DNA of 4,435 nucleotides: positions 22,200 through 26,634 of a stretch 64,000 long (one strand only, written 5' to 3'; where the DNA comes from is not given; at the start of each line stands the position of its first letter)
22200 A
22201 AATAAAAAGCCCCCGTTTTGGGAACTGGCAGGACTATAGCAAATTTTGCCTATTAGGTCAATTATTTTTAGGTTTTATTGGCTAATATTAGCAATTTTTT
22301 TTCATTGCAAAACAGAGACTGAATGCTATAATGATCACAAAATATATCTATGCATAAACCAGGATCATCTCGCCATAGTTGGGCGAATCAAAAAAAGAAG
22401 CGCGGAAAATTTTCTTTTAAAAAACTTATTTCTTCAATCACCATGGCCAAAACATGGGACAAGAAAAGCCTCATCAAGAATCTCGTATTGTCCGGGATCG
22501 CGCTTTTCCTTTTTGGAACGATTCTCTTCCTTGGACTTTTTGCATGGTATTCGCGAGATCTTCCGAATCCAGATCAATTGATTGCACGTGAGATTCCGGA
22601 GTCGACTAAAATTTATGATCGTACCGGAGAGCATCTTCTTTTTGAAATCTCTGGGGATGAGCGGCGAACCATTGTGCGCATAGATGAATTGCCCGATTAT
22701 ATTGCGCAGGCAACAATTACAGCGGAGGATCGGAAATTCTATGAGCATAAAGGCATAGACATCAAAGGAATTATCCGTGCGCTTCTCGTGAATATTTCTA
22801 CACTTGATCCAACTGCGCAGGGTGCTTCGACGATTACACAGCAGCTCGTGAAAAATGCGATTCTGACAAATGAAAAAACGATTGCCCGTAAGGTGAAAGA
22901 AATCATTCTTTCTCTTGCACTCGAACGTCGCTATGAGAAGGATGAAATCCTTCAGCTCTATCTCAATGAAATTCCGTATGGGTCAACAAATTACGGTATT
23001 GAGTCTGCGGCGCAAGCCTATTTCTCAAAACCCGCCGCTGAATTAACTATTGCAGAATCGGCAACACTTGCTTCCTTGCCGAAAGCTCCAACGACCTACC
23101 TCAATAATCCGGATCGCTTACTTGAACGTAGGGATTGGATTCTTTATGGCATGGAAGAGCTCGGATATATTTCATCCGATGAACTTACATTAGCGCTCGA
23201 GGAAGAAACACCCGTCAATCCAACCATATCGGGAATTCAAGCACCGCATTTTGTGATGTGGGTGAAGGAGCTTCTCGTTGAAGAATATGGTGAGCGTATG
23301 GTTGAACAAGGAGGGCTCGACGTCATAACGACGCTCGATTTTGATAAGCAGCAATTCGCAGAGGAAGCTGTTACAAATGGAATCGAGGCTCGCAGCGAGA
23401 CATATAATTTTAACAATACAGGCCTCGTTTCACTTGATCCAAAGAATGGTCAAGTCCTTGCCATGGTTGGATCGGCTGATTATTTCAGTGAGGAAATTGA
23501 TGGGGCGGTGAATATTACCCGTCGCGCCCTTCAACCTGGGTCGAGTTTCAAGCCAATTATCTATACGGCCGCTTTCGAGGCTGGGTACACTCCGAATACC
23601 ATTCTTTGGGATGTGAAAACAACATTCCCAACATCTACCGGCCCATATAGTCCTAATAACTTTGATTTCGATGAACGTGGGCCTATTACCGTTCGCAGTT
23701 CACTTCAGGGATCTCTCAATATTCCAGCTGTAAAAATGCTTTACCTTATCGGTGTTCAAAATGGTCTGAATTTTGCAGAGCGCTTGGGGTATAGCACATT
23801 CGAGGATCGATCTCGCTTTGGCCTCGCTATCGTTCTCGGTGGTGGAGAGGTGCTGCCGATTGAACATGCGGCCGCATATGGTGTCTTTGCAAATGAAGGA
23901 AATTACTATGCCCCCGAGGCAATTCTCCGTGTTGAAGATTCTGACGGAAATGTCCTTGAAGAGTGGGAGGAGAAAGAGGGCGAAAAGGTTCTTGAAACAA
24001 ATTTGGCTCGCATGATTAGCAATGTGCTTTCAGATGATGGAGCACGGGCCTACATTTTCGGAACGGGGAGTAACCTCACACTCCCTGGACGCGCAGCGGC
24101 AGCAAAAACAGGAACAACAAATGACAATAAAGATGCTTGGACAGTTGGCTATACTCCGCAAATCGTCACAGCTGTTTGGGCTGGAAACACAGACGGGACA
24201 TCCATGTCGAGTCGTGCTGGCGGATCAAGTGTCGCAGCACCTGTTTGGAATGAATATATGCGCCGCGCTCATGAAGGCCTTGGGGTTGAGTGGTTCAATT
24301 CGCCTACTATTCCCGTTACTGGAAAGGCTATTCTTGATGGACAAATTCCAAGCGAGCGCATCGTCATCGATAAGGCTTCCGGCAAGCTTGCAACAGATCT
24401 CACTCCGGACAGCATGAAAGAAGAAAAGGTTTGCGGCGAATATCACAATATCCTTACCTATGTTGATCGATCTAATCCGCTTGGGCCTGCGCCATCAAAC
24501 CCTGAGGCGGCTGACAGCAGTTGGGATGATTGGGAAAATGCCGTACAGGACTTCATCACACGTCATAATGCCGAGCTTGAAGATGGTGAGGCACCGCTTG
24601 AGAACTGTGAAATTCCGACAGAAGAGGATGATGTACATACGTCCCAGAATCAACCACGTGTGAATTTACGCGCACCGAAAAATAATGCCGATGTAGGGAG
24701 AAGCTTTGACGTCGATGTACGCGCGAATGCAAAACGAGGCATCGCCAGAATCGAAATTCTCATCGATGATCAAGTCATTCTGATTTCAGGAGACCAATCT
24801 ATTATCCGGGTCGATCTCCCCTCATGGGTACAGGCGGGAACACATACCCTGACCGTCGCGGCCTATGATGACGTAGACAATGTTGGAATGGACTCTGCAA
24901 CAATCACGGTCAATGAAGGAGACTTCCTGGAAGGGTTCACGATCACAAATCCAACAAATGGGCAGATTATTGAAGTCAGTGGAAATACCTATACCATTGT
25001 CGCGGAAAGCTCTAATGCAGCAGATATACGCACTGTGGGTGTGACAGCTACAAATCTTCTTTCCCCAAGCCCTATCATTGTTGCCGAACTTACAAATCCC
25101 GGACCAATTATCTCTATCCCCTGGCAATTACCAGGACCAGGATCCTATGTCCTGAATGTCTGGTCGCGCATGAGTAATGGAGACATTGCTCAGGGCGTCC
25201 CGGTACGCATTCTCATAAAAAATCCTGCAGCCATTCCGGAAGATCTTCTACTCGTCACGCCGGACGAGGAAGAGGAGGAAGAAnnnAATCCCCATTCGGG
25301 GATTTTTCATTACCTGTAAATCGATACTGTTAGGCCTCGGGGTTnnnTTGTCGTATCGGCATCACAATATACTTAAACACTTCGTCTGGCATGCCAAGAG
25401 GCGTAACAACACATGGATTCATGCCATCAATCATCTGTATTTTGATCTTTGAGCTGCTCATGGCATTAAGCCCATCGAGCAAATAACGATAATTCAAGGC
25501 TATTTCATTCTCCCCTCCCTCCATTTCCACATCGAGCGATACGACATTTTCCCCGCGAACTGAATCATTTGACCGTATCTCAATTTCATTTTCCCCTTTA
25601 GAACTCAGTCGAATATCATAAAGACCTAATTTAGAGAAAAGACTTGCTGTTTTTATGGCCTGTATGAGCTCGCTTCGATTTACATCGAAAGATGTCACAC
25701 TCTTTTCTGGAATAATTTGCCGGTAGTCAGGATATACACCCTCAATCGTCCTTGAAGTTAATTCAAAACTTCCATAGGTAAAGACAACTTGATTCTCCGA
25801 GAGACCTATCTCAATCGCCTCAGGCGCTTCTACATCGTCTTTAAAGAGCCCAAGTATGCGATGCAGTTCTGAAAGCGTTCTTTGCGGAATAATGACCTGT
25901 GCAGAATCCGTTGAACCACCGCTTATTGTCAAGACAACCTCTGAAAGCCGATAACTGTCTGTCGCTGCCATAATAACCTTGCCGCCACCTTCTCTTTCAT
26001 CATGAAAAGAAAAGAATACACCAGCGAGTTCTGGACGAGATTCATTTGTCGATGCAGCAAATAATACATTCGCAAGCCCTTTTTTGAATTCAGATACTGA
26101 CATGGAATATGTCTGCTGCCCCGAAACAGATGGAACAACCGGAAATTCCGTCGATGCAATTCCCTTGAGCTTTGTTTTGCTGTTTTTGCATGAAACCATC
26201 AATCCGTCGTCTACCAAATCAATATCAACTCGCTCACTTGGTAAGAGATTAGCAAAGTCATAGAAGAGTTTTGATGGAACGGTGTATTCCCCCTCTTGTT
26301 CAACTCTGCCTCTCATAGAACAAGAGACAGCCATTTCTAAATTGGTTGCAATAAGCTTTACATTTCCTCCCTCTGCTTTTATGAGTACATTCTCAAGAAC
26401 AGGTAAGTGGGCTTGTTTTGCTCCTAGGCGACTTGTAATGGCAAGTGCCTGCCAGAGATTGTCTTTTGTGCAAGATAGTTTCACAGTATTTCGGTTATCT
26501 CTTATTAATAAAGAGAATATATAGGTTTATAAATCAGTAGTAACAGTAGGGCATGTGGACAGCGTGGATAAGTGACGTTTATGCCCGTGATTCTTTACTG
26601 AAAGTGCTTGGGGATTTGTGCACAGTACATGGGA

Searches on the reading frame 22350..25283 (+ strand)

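Call 74: search_protein_families(library=pfam, proteins=[window:22350-25283:+], max_evalue=0.0001)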
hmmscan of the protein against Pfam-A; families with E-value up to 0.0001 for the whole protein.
window:22350-25283:+ (978 aa): 3 families
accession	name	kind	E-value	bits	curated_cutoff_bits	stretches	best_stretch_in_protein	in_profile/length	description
PF00912.28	Transgly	-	8.2e-62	208.2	27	1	97-268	5-177/178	Transglycosylase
PF00905.27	Transpeptidase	-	1.2e-25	90.8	22.1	1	359-637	3-298/299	Penicillin binding protein transpeptidase domain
PF17957.7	Big_7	-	9.5e-10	39.4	24.1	1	769-836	1-70/70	Bacterial Ig domain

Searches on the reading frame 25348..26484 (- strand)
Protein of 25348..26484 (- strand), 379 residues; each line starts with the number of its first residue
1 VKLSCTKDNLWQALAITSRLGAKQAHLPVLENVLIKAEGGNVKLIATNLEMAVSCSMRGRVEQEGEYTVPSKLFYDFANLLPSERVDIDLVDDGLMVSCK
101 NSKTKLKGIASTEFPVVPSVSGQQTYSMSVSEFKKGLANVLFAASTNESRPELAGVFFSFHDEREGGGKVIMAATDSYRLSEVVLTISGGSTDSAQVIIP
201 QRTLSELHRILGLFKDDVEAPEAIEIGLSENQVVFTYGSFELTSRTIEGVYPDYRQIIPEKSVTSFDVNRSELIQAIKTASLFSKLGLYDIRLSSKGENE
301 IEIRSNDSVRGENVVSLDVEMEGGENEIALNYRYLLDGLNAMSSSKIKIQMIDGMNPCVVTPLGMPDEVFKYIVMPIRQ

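Call 74: search_protein_families(library=pfam, proteins=[window:25348-26484:-], max_evalue=0.0001)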
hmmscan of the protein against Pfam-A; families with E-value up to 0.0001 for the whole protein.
window:25348-26484:- (379 aa): 3 families
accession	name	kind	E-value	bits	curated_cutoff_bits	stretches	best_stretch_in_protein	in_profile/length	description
PF02767.21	DNA_pol3_beta_2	-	1.5e-27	96.6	27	1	129-253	3-116/116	DNA polymerase III beta subunit, central domain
PF02768.20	DNA_pol3_beta_3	-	2e-22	79.7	27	1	255-378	1-121/121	DNA polymerase III beta subunit, C-terminal domain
PF00712.24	DNA_pol3_beta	-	5.1e-22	78.7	24.4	1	1-118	1-120/120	DNA polymerase III beta subunit, N-terminal domain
